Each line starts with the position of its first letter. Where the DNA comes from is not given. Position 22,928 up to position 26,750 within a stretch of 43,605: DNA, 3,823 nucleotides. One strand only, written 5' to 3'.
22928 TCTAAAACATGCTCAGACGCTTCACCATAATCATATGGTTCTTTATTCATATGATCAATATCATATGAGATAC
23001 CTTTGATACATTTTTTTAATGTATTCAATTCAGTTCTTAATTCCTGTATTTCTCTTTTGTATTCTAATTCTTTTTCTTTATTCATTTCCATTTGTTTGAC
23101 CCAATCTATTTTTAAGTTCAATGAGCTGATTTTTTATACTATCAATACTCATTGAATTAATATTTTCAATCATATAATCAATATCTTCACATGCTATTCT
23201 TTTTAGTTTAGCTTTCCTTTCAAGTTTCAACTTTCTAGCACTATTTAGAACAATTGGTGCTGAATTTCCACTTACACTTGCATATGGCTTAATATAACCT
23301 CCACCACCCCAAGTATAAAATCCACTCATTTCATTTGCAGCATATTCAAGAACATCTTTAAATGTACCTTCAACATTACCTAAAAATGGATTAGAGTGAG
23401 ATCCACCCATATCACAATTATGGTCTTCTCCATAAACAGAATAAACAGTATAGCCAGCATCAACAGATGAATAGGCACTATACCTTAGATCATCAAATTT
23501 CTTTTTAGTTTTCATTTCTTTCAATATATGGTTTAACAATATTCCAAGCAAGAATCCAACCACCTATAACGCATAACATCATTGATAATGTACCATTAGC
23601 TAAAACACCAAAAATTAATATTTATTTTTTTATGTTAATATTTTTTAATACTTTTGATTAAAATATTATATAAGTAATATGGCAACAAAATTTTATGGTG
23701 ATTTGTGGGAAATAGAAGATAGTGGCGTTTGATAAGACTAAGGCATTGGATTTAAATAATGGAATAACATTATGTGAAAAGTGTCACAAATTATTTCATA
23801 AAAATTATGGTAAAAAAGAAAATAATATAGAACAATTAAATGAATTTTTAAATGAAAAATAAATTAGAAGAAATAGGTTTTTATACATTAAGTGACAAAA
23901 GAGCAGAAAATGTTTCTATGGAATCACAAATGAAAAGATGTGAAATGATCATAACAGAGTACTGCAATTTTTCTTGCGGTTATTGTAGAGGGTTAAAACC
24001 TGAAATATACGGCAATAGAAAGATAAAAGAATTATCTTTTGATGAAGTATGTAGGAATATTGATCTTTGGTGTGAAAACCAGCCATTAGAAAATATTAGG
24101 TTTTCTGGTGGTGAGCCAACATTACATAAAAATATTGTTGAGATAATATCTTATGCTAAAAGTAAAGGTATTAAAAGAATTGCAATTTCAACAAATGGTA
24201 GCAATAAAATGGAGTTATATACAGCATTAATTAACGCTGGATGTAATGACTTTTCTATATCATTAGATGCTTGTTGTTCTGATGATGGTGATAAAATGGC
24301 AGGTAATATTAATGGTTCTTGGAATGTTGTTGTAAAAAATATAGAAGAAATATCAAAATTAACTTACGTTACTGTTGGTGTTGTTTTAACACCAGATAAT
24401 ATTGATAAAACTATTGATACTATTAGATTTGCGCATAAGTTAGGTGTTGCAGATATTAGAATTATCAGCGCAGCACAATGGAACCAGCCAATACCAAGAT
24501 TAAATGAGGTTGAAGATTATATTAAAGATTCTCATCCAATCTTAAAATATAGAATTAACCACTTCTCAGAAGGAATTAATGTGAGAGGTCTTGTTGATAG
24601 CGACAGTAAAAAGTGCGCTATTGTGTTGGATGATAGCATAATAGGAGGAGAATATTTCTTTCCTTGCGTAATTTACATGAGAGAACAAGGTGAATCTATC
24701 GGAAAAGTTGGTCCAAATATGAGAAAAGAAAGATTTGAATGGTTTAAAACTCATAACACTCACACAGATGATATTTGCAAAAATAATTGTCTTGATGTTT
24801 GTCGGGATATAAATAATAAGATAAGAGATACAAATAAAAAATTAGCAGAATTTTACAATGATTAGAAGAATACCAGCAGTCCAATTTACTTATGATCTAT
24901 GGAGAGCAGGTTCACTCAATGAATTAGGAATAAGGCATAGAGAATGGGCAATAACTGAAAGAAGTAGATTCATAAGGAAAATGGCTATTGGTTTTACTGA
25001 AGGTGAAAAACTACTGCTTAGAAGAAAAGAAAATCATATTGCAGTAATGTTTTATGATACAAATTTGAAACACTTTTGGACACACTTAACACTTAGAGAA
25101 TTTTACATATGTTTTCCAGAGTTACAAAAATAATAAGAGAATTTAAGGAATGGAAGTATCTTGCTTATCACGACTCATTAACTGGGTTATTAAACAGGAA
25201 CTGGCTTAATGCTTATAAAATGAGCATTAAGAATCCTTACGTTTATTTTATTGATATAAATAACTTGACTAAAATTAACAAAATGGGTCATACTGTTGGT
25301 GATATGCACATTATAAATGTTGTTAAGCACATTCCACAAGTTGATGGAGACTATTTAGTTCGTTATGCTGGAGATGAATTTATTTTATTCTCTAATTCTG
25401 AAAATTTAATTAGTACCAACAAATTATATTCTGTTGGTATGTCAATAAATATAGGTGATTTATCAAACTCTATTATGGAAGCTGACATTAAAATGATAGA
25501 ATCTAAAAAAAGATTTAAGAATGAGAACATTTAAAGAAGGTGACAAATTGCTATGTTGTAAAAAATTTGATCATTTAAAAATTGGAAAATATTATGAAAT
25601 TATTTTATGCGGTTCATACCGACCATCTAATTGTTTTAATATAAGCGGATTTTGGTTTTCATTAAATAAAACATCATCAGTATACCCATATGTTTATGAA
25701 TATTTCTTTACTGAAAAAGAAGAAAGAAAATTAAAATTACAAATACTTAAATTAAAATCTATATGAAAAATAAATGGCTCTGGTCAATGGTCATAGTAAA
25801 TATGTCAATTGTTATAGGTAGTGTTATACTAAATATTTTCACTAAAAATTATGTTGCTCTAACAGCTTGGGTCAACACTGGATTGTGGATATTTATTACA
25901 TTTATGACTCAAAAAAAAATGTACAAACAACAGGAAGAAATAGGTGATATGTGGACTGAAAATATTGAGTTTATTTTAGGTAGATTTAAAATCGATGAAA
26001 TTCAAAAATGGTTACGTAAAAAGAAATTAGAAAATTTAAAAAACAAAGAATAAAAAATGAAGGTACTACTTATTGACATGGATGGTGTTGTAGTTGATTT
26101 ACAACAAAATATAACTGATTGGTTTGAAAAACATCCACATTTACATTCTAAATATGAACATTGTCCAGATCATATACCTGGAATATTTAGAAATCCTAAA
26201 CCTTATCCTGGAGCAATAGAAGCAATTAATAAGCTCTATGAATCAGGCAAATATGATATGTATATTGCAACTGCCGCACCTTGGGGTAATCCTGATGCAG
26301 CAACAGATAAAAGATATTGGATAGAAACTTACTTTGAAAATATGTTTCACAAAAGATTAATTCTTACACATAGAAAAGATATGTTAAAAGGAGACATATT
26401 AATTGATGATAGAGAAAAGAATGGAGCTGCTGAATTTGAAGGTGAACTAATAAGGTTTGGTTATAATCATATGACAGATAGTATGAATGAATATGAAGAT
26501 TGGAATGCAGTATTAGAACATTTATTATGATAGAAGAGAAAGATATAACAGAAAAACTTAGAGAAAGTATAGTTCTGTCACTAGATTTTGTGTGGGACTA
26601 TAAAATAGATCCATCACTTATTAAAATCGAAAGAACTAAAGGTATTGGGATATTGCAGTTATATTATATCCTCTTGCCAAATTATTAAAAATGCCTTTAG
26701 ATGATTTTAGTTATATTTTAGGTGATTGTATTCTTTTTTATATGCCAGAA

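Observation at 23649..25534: Radical SAM / hypothetical / minimal GGDEF three-gene operon seeded next to an HNH endonuclease remnant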

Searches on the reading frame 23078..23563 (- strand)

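Call 3: search_protein_families(library=pfam, proteins=[window:23078-23563:-], max_evalue=1)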
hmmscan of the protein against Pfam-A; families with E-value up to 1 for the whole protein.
window:23078-23563:- (161 aa): 1 family
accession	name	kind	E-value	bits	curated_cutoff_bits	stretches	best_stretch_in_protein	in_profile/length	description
PF24549.1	DUF7602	-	0.19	12.1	27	1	117-159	5-47/89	Domain of unknown function (DUF7602)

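Call 5: search_protein_families(library=phrogs, proteins=[window:23078-23563:-], max_evalue=0.01)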
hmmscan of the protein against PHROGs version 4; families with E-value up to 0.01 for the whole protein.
window:23078-23563:- (161 aa): 1 family
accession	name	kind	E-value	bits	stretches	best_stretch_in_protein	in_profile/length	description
phrog_33851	-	unknown function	3.4e-13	50.9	1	38-92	64-117/127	-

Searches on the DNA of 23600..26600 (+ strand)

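Call 8: search_dna_similar(query=window:23600-26600:+, collection=phages, mode=distant, max_rows=20)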
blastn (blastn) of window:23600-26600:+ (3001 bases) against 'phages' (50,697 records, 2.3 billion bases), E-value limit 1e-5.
Records with a match: 2; places in all: 2; records where one place covers at least 80% of the query: 0.
Best place of each record, by identity: 60-80% 2.
By first word of the organism name: uncultured 2.
By host as written in the record: - 2.
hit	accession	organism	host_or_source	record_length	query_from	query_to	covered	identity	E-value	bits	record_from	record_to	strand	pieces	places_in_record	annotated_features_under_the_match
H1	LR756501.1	uncultured phage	metagenomic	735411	331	1219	30%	67.0%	1e-62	248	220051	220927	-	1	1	record has no annotation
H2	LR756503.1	uncultured phage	metagenomic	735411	331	1219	30%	67.0%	1e-62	248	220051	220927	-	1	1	record has no annotation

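Call 82: search_rna_families(source=L029, start=5500, end=6500, threshold=evalue, max_evalue=1)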
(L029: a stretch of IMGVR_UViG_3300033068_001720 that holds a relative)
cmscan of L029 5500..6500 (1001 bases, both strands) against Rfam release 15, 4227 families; matches with E-value up to 1: 0.
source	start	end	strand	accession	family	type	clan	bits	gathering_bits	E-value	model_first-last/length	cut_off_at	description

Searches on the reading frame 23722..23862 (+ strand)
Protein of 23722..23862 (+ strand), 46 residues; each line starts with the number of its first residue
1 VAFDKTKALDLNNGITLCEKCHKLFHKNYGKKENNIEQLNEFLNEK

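Call 3: search_protein_families(library=pfam, proteins=[window:23722-23862:+], max_evalue=1)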
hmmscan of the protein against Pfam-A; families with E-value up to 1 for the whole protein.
window:23722-23862:+ (46 aa): 2 families
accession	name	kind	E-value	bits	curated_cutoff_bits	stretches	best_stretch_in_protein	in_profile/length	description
PF13391.12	HNH_2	-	6.4e-05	23.2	21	1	4-28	37-61/66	HNH endonuclease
PF01844.29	HNH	-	0.0008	19.9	21.4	1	5-26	24-45/47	HNH endonuclease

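Call 4: search_protein_families(library=ncbifam, proteins=[window:23722-23862:+], max_evalue=1)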
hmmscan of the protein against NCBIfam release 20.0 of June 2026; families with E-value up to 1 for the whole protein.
window:23722-23862:+ (46 aa): 1 family
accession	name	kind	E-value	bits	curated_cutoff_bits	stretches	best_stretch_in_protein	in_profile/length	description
NF004898.0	PRK06259.1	equivalog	0.022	13.4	385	1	7-45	328-366/488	fumarate reductase (CoM/CoB) subunit TfrB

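Call 5: search_protein_families(library=phrogs, proteins=[window:23722-23862:+], max_evalue=0.01)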
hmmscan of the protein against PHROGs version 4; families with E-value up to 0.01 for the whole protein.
window:23722-23862:+ (46 aa): 9 families
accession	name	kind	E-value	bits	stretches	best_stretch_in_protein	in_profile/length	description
phrog_144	-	DNA, RNA and nucleotide metabolism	2e-06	28.6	1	3-41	110-152/175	HNH endonuclease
phrog_119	-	DNA, RNA and nucleotide metabolism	8.9e-06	25.8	1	6-38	235-267/443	HNH endonuclease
phrog_1271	-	DNA, RNA and nucleotide metabolism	0.00012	22.6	1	8-39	298-329/361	HNH endonuclease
phrog_8048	-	DNA, RNA and nucleotide metabolism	0.00076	19.8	1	3-37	203-237/273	HNH endonuclease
phrog_5104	-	unknown function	0.00079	20.1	1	10-44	194-228/228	-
phrog_5956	-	DNA, RNA and nucleotide metabolism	0.0013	19.4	1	4-43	86-125/138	HNH endonuclease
phrog_8446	-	DNA, RNA and nucleotide metabolism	0.0017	19.1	1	4-29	174-199/211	HNH endonuclease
phrog_5200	-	DNA, RNA and nucleotide metabolism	0.003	18.5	1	3-39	63-98/154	HNH endonuclease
phrog_3497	-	unknown function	0.0048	17.8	1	12-35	74-97/150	-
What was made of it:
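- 23722..23862 (+): Remnant of a free-standing HNH homing endonuclease (46 aa, C-terminal half only). It flanks the module and is not part of its function. Pfam HNH_2 E = 6.4e-5; PHROG HNH E = 2e-6 (calls 3, 5).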
